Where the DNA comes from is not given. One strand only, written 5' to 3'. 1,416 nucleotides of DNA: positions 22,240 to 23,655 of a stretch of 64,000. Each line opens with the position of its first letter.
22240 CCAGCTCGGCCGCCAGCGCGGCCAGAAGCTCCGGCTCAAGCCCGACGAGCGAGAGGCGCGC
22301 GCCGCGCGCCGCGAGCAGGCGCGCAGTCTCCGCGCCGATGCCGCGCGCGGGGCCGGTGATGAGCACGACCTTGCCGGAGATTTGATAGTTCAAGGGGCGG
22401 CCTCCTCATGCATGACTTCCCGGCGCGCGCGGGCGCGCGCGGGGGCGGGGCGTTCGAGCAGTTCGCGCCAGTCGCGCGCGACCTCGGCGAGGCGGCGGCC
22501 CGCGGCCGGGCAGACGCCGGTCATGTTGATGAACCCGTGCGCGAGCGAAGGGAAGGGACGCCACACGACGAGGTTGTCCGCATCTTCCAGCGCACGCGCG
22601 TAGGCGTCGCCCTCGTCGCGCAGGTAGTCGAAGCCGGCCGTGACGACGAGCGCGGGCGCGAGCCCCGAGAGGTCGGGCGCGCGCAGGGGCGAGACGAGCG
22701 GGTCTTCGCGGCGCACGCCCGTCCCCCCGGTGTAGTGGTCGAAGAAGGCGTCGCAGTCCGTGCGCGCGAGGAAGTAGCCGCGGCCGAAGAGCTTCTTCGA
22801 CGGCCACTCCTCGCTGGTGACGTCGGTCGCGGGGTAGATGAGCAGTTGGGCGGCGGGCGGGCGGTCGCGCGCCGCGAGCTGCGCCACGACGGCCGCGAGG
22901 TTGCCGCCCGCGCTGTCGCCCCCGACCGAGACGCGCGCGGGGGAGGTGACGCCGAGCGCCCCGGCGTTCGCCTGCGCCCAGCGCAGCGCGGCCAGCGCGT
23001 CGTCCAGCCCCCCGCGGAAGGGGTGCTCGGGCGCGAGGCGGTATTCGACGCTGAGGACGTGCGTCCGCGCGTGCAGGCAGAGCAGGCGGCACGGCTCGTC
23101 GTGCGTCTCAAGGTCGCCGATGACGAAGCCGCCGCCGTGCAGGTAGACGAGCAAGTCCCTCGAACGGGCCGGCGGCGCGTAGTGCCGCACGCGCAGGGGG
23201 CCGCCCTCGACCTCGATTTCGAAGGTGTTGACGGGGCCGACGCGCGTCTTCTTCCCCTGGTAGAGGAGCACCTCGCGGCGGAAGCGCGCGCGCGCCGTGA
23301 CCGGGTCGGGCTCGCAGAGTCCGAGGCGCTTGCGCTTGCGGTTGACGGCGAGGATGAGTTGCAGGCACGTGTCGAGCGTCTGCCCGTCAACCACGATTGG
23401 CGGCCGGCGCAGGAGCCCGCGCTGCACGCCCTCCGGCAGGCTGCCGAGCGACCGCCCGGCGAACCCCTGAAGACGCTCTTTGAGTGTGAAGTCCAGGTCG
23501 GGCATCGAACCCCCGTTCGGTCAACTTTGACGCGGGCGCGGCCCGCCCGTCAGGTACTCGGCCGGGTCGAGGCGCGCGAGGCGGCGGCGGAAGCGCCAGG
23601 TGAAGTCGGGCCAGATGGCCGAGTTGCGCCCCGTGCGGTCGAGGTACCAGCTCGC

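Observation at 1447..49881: Synthesis: a recurring architecture of stop-codon-proximal long hairpins whose arms are tandem 7-nt repeats, realised in at least five unrelated sequence classes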

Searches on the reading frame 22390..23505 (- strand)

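Call 65: search_protein_families(library=pfam, proteins=[window:22390-23505:-], max_evalue=0.00001)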
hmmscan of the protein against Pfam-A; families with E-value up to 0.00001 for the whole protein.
window:22390-23505:- (371 aa): 3 families
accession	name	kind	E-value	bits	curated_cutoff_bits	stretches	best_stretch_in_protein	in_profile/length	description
PF07859.19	Abhydrolase_3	-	3.8e-66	223.3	25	1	119-326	1-209/210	alpha/beta hydrolase fold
PF20434.5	BD-FAE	-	1.9e-12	47.6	26.8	1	115-212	12-111/215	BD-FAE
PF00135.34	COesterase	-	6.5e-07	29.1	27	1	117-207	104-200/515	Carboxylesterase family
